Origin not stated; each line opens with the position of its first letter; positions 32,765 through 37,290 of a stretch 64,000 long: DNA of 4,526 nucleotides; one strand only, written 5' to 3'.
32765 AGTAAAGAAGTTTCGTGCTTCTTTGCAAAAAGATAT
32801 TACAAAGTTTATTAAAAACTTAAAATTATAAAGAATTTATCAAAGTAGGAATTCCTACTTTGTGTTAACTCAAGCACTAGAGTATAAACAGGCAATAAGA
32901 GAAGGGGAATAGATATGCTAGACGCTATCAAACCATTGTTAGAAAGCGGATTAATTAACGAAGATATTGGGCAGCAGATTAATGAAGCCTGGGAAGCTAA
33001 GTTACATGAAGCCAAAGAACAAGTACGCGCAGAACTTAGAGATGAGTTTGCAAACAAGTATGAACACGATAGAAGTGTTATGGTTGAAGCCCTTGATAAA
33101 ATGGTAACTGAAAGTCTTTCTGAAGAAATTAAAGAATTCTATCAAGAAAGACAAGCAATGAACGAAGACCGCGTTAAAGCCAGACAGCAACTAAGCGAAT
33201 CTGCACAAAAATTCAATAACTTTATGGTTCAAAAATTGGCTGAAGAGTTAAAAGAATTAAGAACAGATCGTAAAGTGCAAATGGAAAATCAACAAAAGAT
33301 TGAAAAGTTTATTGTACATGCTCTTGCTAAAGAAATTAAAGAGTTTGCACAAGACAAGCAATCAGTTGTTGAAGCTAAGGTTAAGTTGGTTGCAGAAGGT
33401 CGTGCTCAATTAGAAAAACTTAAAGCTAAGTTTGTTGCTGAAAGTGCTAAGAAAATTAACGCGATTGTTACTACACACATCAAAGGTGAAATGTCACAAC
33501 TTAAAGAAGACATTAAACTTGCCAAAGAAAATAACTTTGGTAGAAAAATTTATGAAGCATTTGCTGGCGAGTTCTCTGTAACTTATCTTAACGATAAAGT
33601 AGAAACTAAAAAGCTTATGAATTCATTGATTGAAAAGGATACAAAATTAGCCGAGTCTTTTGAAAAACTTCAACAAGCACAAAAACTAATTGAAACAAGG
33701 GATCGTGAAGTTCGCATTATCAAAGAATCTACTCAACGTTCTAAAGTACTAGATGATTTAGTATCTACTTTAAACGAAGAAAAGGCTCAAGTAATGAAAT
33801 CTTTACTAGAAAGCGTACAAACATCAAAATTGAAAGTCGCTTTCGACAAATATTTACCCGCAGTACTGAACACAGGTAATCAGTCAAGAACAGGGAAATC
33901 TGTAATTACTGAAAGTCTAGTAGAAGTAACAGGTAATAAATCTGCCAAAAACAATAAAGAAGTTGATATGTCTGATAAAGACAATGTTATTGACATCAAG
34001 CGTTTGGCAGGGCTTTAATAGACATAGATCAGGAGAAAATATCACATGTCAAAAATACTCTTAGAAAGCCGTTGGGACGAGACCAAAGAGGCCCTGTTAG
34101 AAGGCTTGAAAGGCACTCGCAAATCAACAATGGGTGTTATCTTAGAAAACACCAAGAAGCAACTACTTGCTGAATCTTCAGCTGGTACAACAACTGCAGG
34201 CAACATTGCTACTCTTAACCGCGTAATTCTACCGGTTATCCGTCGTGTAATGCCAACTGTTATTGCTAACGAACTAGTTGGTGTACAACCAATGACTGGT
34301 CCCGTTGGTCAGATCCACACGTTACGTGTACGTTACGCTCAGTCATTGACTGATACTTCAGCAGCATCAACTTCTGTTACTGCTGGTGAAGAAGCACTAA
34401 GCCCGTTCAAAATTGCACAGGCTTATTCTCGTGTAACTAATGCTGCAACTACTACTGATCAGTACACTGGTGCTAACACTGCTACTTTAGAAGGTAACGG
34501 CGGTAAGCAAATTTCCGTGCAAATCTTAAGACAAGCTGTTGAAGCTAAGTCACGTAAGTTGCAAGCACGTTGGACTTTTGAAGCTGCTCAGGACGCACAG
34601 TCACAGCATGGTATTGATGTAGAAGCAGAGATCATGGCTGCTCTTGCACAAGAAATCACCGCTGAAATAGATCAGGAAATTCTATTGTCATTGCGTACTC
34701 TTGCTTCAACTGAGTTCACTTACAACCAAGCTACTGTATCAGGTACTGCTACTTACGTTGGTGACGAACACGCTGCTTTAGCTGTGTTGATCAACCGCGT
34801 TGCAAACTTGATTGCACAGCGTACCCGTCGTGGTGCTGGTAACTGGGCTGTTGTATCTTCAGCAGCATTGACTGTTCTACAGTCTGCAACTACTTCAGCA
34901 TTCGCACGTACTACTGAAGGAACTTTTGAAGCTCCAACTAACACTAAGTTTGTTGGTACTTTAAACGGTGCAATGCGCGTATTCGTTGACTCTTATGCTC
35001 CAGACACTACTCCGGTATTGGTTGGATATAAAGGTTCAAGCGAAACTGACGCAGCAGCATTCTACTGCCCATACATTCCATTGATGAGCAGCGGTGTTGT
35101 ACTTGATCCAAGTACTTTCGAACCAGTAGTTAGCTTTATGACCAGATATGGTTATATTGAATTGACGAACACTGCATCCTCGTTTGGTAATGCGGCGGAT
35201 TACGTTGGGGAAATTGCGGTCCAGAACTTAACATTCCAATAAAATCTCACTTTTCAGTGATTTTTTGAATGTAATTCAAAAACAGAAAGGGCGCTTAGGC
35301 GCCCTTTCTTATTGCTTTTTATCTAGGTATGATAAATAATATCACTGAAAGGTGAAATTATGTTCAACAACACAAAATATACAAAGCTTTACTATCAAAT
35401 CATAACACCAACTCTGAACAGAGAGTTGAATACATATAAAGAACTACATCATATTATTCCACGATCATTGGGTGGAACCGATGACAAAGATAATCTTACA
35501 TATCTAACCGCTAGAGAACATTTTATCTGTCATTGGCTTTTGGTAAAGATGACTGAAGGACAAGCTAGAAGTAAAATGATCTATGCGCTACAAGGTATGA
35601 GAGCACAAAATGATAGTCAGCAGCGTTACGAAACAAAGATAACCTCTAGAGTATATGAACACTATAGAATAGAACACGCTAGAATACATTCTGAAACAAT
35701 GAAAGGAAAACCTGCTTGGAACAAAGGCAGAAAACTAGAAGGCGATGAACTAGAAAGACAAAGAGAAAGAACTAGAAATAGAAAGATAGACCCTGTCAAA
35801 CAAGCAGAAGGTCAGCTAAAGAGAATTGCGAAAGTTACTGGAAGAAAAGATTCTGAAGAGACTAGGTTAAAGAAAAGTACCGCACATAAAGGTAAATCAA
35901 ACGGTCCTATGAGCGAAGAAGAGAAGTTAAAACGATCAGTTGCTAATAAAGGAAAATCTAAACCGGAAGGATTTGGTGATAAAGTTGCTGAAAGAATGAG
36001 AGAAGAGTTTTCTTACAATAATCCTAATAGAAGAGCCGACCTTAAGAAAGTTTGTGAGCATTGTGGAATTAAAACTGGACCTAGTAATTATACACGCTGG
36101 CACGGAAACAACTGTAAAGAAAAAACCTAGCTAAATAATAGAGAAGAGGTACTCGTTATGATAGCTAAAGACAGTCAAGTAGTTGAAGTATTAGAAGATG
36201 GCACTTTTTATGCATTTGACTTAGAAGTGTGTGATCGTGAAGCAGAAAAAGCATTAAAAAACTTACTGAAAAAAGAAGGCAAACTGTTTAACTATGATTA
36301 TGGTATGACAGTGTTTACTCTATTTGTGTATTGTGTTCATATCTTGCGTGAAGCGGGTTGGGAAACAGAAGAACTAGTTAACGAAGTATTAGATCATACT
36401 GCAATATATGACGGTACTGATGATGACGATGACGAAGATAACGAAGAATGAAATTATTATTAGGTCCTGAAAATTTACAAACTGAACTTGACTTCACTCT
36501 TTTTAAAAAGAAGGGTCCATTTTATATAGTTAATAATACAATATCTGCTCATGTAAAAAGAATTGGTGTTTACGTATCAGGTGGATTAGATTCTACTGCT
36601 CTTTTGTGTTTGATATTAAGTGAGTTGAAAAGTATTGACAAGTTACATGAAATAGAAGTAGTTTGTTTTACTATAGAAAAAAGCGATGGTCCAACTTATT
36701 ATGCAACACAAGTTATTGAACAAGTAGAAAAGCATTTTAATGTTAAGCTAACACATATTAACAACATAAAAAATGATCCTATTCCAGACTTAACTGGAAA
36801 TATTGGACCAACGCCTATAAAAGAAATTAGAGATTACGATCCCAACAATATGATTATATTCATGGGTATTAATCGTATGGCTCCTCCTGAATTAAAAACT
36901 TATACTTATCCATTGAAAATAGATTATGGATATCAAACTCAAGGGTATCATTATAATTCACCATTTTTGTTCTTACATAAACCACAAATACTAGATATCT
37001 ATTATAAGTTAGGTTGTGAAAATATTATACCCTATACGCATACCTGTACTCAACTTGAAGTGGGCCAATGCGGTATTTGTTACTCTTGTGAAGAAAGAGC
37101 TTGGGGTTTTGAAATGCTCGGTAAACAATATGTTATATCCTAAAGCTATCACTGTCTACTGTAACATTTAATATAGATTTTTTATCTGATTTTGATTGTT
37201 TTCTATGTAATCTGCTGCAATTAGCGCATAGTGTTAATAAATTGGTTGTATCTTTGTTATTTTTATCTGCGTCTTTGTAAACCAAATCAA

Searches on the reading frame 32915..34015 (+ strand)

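Call 25: search_protein_families(library=phrogs, proteins=[window:32915-34015:+], max_evalue=0.00001)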
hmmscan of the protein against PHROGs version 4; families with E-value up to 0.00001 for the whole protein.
window:32915-34015:+ (367 aa): 1 family
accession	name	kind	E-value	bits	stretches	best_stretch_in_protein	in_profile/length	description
phrog_10922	-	unknown function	4.6e-85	286.9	1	7-367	6-372/375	-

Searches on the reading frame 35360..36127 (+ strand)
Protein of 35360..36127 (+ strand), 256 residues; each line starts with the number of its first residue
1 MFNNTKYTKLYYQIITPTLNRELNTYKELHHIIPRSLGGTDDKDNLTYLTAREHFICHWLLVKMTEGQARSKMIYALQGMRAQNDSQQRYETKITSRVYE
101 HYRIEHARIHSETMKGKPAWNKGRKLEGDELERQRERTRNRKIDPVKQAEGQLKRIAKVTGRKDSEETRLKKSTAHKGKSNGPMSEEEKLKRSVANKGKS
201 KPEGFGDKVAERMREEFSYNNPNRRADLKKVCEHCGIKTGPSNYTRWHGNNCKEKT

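Call 26: search_protein_families(library=pfam, proteins=[window:35360-36127:+], max_evalue=0.00001)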
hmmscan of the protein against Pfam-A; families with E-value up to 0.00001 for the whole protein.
window:35360-36127:+ (256 aa): 1 family
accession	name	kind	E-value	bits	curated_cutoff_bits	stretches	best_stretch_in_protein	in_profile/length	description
PF01844.29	HNH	-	6e-06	26.7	21.4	0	25-49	12-36/47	HNH endonuclease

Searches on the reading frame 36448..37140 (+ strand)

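Call 26: search_protein_families(library=pfam, proteins=[window:36448-37140:+], max_evalue=0.00001)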
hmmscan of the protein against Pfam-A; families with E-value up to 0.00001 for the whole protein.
window:36448-37140:+ (231 aa): 1 family
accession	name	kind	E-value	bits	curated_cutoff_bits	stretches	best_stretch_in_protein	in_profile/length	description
PF06508.19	QueC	-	6.2e-10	39.4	22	0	160-224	145-209/210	Queuosine biosynthesis protein QueC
